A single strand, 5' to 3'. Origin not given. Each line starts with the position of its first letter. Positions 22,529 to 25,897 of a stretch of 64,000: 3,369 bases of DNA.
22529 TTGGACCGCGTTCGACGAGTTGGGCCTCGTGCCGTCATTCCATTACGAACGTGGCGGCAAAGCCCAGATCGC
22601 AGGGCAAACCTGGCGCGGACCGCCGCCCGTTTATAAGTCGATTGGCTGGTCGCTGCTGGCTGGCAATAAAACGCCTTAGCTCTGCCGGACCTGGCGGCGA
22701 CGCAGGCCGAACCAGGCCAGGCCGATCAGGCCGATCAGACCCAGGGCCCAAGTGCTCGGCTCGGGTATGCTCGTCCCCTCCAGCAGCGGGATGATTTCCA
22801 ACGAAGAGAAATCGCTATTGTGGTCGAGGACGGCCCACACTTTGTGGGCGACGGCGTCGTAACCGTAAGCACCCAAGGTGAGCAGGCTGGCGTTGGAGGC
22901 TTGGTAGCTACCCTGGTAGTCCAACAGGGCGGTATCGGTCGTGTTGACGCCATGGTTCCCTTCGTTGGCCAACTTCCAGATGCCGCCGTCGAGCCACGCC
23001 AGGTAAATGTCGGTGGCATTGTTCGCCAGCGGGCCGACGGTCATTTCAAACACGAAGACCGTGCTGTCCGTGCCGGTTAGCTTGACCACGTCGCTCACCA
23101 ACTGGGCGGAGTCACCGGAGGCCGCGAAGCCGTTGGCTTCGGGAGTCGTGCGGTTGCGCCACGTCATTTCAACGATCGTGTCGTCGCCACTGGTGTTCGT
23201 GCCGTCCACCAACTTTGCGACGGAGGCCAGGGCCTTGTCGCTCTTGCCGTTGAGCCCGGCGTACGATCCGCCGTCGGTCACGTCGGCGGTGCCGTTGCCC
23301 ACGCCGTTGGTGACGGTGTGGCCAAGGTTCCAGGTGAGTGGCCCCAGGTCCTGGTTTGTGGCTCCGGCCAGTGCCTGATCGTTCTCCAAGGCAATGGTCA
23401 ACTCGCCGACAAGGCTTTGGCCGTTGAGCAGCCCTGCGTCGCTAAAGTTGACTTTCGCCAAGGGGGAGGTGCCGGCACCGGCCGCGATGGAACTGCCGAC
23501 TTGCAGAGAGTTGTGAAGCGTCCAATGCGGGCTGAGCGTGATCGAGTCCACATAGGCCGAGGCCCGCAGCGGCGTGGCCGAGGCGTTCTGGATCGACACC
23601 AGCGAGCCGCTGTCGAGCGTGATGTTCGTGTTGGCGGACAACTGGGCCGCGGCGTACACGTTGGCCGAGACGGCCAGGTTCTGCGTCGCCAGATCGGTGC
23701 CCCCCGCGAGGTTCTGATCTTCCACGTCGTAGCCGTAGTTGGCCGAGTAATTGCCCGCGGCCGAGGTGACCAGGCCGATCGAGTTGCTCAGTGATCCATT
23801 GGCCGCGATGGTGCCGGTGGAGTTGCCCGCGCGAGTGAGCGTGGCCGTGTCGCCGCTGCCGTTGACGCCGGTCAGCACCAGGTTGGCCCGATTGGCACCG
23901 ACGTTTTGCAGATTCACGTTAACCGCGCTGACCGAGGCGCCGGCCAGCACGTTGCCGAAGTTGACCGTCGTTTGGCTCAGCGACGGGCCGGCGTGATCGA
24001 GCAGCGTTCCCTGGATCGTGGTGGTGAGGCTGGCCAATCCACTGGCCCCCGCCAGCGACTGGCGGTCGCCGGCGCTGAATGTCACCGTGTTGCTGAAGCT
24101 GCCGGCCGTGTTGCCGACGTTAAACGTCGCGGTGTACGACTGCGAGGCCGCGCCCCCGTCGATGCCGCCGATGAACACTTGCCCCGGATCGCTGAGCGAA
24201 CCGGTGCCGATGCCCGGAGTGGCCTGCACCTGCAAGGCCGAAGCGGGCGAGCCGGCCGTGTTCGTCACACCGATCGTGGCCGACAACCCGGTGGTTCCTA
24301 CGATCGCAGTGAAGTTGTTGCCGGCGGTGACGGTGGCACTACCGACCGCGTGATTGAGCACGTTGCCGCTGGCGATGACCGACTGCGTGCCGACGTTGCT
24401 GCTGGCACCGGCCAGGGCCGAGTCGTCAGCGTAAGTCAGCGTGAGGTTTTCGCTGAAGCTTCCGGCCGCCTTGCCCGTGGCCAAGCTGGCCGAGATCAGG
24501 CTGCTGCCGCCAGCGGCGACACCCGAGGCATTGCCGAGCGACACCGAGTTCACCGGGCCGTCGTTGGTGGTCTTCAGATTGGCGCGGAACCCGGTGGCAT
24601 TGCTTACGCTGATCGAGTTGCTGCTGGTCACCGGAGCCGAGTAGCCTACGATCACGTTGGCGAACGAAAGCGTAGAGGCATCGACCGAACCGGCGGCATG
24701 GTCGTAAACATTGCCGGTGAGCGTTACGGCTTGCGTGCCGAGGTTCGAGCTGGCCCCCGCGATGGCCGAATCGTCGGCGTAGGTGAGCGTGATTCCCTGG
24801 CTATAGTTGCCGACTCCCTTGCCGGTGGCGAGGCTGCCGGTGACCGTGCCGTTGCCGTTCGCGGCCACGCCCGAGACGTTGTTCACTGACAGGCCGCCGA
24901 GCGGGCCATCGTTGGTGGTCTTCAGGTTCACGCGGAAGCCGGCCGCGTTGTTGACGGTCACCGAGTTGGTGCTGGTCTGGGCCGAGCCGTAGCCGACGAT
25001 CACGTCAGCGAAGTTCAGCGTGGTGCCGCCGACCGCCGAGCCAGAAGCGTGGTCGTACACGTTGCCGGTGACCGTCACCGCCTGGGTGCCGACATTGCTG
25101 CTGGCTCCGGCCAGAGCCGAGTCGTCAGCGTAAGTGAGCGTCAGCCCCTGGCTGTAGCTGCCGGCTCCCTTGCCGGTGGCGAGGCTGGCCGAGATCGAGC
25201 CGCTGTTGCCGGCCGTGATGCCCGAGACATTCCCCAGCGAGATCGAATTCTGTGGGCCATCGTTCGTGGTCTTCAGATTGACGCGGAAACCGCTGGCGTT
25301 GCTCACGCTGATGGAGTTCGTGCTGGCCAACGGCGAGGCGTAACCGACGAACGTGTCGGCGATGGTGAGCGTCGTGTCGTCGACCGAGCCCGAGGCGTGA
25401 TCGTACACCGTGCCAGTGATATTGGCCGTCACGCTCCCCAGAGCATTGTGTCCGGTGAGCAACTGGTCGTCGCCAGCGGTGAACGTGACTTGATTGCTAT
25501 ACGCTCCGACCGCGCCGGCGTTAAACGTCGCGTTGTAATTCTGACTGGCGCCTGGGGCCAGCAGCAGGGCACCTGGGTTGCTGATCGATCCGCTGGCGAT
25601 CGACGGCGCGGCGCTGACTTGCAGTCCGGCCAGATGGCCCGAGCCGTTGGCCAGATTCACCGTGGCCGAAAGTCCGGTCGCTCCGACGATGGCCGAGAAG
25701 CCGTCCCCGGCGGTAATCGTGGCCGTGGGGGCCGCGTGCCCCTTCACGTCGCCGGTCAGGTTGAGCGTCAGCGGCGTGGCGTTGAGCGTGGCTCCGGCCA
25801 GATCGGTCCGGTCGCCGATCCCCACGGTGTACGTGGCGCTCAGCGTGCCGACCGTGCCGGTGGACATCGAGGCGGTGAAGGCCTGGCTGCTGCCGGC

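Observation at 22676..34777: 4033-aa PEP-CTERM protein built from three distinct repeat regimes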

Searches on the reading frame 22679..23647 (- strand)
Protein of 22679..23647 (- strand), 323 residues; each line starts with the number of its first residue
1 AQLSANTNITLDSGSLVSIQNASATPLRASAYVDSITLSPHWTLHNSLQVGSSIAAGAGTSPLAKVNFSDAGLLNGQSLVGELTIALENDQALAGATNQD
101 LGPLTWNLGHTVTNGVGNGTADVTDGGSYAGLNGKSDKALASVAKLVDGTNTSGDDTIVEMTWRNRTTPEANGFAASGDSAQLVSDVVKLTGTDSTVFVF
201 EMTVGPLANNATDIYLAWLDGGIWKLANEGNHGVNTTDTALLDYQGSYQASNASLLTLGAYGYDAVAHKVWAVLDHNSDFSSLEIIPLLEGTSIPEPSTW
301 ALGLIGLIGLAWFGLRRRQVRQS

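Call 18: find_homologous_proteins(query=window:22679-23647:-, max_evalue=0.001)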
Query seq(323 aa) (323 aa): 12 proteins with E <= 0.001 among 7708 candidates.
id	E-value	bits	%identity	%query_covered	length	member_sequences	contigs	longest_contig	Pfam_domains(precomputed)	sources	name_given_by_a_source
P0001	9.0e-81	290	52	98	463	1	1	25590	PF07589.17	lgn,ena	-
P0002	2.0e-26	111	33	93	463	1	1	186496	-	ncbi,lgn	-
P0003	5.3e-24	103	35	96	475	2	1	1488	PF07589.17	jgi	jgi:hypothetical protein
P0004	2.3e-14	72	35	90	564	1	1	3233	PF07589.17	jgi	-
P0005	1.4e-13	69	33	75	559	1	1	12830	-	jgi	jgi:hypothetical protein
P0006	1.0e-12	66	37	54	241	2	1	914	PF07589.17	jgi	jgi:hypothetical protein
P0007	6.7e-11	60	39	62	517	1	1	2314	PF12951.14,PF07589.17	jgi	jgi:autotransporter-associated beta strand protein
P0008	3.2e-10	58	35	56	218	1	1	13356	PF07589.17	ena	-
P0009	4.9e-9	54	31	97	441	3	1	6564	-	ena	-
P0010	2.5e-8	52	32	99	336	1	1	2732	PF07589.17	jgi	jgi:hypothetical protein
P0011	9.2e-8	50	37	50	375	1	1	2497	-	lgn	-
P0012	9.1e-7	47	33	50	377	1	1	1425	-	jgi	jgi:MYXO-CTERM domain-containing protein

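Call 20: find_encoding_contigs(protein=P0001, flank=10000, max_places=3)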
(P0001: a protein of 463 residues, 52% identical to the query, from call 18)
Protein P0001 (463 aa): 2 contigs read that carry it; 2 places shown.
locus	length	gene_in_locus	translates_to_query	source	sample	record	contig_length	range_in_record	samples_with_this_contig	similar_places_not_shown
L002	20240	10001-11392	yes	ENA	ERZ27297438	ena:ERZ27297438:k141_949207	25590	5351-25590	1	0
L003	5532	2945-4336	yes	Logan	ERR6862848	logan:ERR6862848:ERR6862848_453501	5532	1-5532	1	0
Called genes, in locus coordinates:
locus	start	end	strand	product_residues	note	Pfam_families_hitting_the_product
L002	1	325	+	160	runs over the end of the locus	-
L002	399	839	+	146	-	-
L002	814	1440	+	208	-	-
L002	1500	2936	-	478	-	PF02810:SEC-C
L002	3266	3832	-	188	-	PF22381:Staph_reg_Sar_Rot, PF01047:MarR, PF12802:MarR_2, PF13463:HTH_27 (weak)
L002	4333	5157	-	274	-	PF00561:Abhydrolase_1 (faint)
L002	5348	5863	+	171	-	-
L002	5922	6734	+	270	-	-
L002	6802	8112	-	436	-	PF00515:TPR_1 (faint), PF07719:TPR_2 (faint), PF13181:TPR_8 (faint), PF13424:TPR_12 (faint), PF13428:TPR_14 (faint), PF13176:TPR_7 (faint), PF13371:TPR_9 (faint), PF13432:TPR_16 (weak), +3 more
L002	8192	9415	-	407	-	-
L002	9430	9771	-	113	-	-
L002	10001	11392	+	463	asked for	PF07589:PEP_exosort_dom (faint)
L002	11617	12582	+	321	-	PF13098:Thioredoxin_2 (weak)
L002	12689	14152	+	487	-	PF22633:F5_F8_type_C_2 (faint)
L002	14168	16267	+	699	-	-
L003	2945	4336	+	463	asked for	PF07589:PEP_exosort_dom (faint)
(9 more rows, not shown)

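Call 21: find_encoding_contigs(protein=P0002, flank=10000, max_places=3)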
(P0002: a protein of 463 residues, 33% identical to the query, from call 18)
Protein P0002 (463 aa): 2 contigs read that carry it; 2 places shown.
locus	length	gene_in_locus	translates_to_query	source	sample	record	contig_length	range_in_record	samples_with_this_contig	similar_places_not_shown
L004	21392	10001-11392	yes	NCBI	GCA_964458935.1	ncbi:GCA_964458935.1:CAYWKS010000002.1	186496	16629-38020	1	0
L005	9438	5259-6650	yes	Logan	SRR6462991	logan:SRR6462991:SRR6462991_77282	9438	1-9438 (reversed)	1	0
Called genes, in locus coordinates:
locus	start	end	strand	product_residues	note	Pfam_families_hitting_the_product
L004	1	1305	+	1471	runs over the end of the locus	PF00664:ABC_membrane, PF00005:ABC_tran, PF00263:Secretin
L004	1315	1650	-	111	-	PF01740:STAS, PF13466:STAS_2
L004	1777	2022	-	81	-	-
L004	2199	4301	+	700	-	PF02629:CoA_binding, PF13380:CoA_binding_2, PF13607:Succ_CoA_lig, PF19045:Ligase_CoA_2, PF13549:ATP-grasp_5, PF08442:ATP-grasp_2 (faint)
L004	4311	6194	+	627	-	PF02550:AcetylCoA_hydro, PF13336:AcetylCoA_hyd_C, PF13302:Acetyltransf_3, PF00583:Acetyltransf_1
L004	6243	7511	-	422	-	PF12849:PBP_like_2, PF13531:SBP_bac_11 (weak), PF12727:PBP_like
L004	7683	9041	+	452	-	PF00884:Sulfatase, PF01663:Phosphodiest (faint), PF16347:SGSH_C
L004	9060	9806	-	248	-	PF03358:FMN_red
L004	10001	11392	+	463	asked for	-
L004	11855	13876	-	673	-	PF00474:SSF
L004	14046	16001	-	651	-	PF16177:ACAS_N, PF00501:AMP-binding, PF13193:AMP-binding_C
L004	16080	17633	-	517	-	PF07690:MFS_1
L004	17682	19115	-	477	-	PF07396:Porin_O_P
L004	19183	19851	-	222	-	PF02492:cobW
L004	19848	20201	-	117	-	PF01155:HypA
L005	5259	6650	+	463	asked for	-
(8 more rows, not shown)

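Call 24: find_related_loci(query=A3, collection=genome_contigs, flank=10000)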
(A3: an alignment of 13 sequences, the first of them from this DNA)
Query A3 (323 aa) in genome_contigs; peptide patterns used: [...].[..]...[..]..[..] (x = any residue, [..] = any of these).
106 stretches matched a pattern; 78 encode a relative of the query (tblastn E <= 1e-3); 77 distinct loci.
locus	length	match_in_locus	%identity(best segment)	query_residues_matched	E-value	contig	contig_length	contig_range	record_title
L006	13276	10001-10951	67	1-323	2e-119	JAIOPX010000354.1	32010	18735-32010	MAG: Planctomycetota bacterium isolate LakeFargette_0920_ALND_MAG_59_20 LacPavin_0920_ALND_scaffold_736156, whole genome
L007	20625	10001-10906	33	11-323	1e-27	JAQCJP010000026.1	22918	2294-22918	MAG: Planctomycetota bacterium isolate casp40-mb.39 NODE_5351_length_22918_cov_0.108725, whole genome shotgun sequence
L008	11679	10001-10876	35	1-321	2e-27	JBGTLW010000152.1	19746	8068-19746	MAG: Phycisphaeraceae bacterium isolate JTS-RE347 k141_7942932, whole genome shotgun sequence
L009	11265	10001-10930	31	18-313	2e-22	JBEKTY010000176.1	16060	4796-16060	MAG: Thermoguttaceae bacterium isolate SPRUCE 569 SPRUCE_569_176, whole genome shotgun sequence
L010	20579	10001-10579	33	138-322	2e-22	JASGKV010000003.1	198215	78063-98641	MAG: Pirellulales bacterium isolate 5N623 JMF-2111-06-0005.ont.bin.623_2, whole genome shotgun sequence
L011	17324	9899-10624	34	87-312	4e-22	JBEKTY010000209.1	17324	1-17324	MAG: Thermoguttaceae bacterium isolate SPRUCE 569 SPRUCE_569_209, whole genome shotgun sequence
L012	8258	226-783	38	120-305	6e-21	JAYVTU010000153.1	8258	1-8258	MAG: Planctomycetota bacterium isolate GL74_UP_metabat_107_sub GL74_UP_metabat_107_sub_152, whole genome shotgun sequenc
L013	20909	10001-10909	30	18-319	2e-20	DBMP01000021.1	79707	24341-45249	MAG TPA_asm: Spartobacteria bacterium UBA695 UBA695_contig_619, whole genome shotgun sequence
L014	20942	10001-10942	32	19-319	5e-20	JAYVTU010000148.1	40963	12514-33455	MAG: Planctomycetota bacterium isolate GL74_UP_metabat_107_sub GL74_UP_metabat_107_sub_147, whole genome shotgun sequenc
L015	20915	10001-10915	34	13-323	2e-19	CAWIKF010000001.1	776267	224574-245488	MAG: uncultured Verrucomicrobiae bacterium isolate MFD01213.bin.1.241 genome assembly, contig: contig_18869, whole genom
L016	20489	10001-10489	36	140-319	2e-19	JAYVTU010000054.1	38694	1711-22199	MAG: Planctomycetota bacterium isolate GL74_UP_metabat_107_sub GL74_UP_metabat_107_sub_53, whole genome shotgun sequence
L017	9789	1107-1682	34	129-319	2e-18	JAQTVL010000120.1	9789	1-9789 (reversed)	MAG: Phycisphaerae bacterium isolate STB_87 NODE_18440_length_9789_cov_2.812668_Sandtown_B, whole genome shotgun sequenc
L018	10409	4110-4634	34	120-299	3e-18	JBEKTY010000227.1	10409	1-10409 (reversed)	MAG: Thermoguttaceae bacterium isolate SPRUCE 569 SPRUCE_569_227, whole genome shotgun sequence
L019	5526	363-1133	28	65-322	1e-17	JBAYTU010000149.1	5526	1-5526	MAG: Terrimicrobiaceae bacterium isolate SO_2016_LW3_16 scaffold24503_LW162_2016, whole genome shotgun sequence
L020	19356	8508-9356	29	44-312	3e-17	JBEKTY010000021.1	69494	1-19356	MAG: Thermoguttaceae bacterium isolate SPRUCE 569 SPRUCE_569_21, whole genome shotgun sequence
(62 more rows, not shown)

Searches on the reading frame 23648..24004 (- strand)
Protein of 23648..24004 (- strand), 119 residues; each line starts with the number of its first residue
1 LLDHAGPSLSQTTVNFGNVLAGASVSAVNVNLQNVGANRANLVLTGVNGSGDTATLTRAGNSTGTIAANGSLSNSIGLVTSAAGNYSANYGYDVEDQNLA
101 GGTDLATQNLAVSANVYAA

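Call 14: search_protein_families(library=ncbifam, proteins=[window:23648-24004:-], max_evalue=10)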
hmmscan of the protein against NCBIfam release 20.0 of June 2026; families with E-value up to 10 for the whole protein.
seq(119 aa): 2 families
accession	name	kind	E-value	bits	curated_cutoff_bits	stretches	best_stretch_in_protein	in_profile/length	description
NF012200.0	choice_anch_D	domain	3.7e-08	33.8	45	1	6-89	16-98/108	choice-of-anchor D domain-containing protein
NF010542.0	PRK13932.1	equivalog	0.0013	18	436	1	15-92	71-147/261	stationary phase survival protein SurE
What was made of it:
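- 23648..24004 (-): Unit most like choice-of-anchor D (aa 3592-3710). NF012200 scores 33.8 bits, E 3.7e-8, below the cut-off of 45 (call 14).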

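Call 63: search_protein_families(library=pfam, proteins=[window:23648-24004:-], max_evalue=10)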
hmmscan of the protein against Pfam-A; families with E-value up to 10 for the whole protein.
seq(119 aa): 2 families
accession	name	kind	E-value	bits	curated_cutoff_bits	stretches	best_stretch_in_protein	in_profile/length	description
PF22544.2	HYDIN_VesB_CFA65-like_Ig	-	0.0087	16.7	25.5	1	9-79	5-71/100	HYDIN/CFA65/VesB-like, Ig-like domain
PF15780.11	ASH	-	0.17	12.5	27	1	10-71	10-67/98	Abnormal spindle-like microcephaly-assoc'd, ASPM-SPD-2-Hydin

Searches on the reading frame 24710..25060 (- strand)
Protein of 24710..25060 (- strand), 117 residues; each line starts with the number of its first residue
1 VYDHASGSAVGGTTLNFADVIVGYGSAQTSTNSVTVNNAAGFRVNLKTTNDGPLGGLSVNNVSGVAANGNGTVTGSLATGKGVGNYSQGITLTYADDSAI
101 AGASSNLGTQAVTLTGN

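Call 47: predict_structure(alignment_id=A5)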
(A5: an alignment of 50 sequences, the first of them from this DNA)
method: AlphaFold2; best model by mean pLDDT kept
length: 117 residues; sequences in the alignment: 50
mean_pLDDT: 96.2   pTM: 0.85
mean pLDDT of the five models: 96.2, 96.0, 95.0, 94.8, 94.5
residues with pLDDT >= 90: 110; 70-90: 7; 50-70: 0; < 50: 0
segments of 3 or more residues with pLDDT < 50: none
pLDDT, mean of each block of 10 residues (from residue 1): 94 95 94 98 98 96 98 97 94 97 96 97
secondary structure, 60 per line:
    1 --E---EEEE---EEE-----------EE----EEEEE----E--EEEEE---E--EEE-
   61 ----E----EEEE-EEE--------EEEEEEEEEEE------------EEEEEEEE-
elements in order: E7-10 E14-16 E34-38 E46-50 E57-59 E70-73 E75-77 E86-96 E109-116
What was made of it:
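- On ASH / PapD-like / MSP beta-sandwich fold: The B-unit model has pLDDT 96.2 (call 47).
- Fold of B: the AF2 model has pLDDT 96.2 (call 47).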

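Call 53: fold_search(model_id=the predicted structure, library=pdb)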
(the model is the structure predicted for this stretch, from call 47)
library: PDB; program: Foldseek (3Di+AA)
matches with E <= 10: 1610; with E <= 0.001: 1
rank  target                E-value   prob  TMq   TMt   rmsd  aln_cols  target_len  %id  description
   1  9ijj_h                3.7e-04  1.00  0.66  0.07   3.4       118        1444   15  In situ structure of the central apparatus in mouse sperm axoneme. (released 2025-06-04)
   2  7sqc_T2               1.2e-03  1.00  0.65  0.17   3.4       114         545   17  Ciliary C1 central pair apparatus isolated from Chlamydomonas reinhardtii (released 2022-04-13)
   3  9ijj_4H               1.2e-03  1.00  0.63  0.03   5.3       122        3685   14  In situ structure of the central apparatus in mouse sperm axoneme. (released 2025-06-04)
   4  7sqc_T1               1.8e-03  1.00  0.65  0.16   3.4       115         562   16  Ciliary C1 central pair apparatus isolated from Chlamydomonas reinhardtii (released 2022-04-13)
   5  7sqc_2B               3.1e-03  1.00  0.55  0.11   3.9       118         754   10  Ciliary C1 central pair apparatus isolated from Chlamydomonas reinhardtii (released 2022-04-13)
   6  7som_D                3.6e-03  1.00  0.61  0.06   4.7       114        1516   14  Ciliary C2 central pair apparatus isolated from Chlamydomonas reinhardtii (released 2022-04-13)
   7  6fvi                  3.6e-03  1.00  0.64  0.55   3.6       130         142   12  ASH / PapD-like domain of human CEP192 (PapD-like domain 7) (released 2019-03-20)
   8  9ijj_4G               3.6e-03  1.00  0.62  0.02   4.9       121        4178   15  In situ structure of the central apparatus in mouse sperm axoneme. (released 2025-06-04)
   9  7sqc_F0               3.6e-03  1.00  0.60  0.25   3.9       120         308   10  Ciliary C1 central pair apparatus isolated from Chlamydomonas reinhardtii (released 2022-04-13)
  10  7sqc_F1               3.6e-03  1.00  0.59  0.17   4.0       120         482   10  Ciliary C1 central pair apparatus isolated from Chlamydomonas reinhardtii (released 2022-04-13)
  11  6kjk                  3.8e-03  1.00  0.51  0.46   5.2       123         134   10  Structure of the N-terminal domain of PorA (released 2020-07-22)
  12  7sqc_2A               4.0e-03  1.00  0.55  0.11   3.8       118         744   10  Ciliary C1 central pair apparatus isolated from Chlamydomonas reinhardtii (released 2022-04-13)
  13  9ijj_E                5.6e-03  1.00  0.59  0.16   3.0       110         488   18  In situ structure of the central apparatus in mouse sperm axoneme. (released 2025-06-04)
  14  9ijj_C                5.9e-03  1.00  0.60  0.09   2.8       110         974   18  In situ structure of the central apparatus in mouse sperm axoneme. (released 2025-06-04)
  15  1m1s                  6.5e-03  1.00  0.61  0.65   3.6       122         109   16  Structure of WR4, a C.elegans MSP family member (released 2003-07-29)
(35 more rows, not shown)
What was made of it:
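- On ASH / PapD-like / MSP beta-sandwich fold: The top 50 Foldseek PDB hits are dominated by Hydin-type ASH, CEP192 ASH, MSP and PapD-like chaperones, with TM 0.55-0.66 and best E 3.7e-4 (call 53).
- Closest known: Choice-of-anchor D domain. Same: The predicted fold of the B unit matches ASH/PapD-like/MSP domains (call 53).
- Foldseek's best matches are Hydin-type central-apparatus ASH domains, CEP192 ASH, MSP and PapD-like chaperones, with TM 0.6-0.66 (call 53).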

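Call 72: search_solved_structures(query=A5, max_evalue=1)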
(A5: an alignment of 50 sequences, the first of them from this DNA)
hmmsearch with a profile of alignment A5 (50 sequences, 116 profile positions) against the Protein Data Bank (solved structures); distinct sequences matched with E-value up to 1: 36.
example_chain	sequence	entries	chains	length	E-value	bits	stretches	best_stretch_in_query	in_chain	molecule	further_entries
9lb4_A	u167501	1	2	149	0.01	19.2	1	23-66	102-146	Secreted protein ORF2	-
4plk_A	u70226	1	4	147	0.011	19.2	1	23-65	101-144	Capsid protein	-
3rkd_A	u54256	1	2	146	0.011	19.1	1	23-65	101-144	Capsid protein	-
9imx_A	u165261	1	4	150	0.013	18.8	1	23-66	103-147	Secreted protein ORF2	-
9lb2_A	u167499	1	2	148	0.013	18.8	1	23-66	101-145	Secreted protein ORF2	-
9lb5_A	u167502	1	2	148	0.014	18.8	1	23-66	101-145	Secreted protein ORF2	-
9lb5_D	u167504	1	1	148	0.014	18.8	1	23-66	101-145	Secreted protein ORF2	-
9lb5_B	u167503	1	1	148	0.015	18.7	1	23-66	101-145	Secreted protein ORF2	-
3iyo_A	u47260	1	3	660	0.023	18.1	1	23-69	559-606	Capsid protein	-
9iy2_A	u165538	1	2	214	0.024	18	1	23-65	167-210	Secreted protein ORF2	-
9jif_A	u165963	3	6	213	0.024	18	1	23-66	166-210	Secreted protein ORF2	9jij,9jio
3ggq_A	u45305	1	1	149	0.035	17.5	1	23-64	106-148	Capsid protein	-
6s9o_A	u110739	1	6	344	0.048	17.1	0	43-80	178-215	designed Armadillo repeat protein with internal Lock1 fused to target peptide KRKRKLKFKR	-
6s9l_A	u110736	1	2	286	0.053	16.9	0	43-80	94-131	KR4KLSF Lock1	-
5mfm_A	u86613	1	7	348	0.063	16.7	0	55-80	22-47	YIIIM6AII_GS11_(KR)5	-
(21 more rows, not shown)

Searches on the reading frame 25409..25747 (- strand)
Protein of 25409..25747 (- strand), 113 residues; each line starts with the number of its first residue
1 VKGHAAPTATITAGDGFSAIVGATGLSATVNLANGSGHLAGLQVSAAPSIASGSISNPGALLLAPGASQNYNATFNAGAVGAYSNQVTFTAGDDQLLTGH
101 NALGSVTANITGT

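Call 14: search_protein_families(library=ncbifam, proteins=[window:25409-25747:-], max_evalue=10)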
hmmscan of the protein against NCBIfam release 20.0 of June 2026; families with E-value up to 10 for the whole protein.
seq(113 aa): 5 families
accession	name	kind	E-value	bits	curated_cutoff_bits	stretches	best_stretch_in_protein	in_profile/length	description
NF012200.0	choice_anch_D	domain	0.0012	19.4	45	1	5-94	13-106/108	choice-of-anchor D domain-containing protein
NF040626.1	AksF2_Meth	equivalog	0.064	12.5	540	1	16-65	231-279/333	homoisocitrate dehydrogenase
NF040619.1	AksF_Meth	equivalog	0.17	10.9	500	1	15-64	248-296/343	homoisocitrate dehydrogenase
NF006673.0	PRK09222.1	equivalog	1.4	7.8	509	1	18-64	239-284/482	NADP-dependent isocitrate dehydrogenase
TIGR02924.1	ICDH_alpha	equivalog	2.2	7.3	561.35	1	18-64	235-280/473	isocitrate dehydrogenase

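Call 63: search_protein_families(library=pfam, proteins=[window:25409-25747:-], max_evalue=10)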
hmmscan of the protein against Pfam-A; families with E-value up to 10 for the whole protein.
seq(113 aa): 1 family
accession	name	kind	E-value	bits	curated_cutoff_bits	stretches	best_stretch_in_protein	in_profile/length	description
PF22544.2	HYDIN_VesB_CFA65-like_Ig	-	0.035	14.8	25.5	1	57-93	52-88/100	HYDIN/CFA65/VesB-like, Ig-like domain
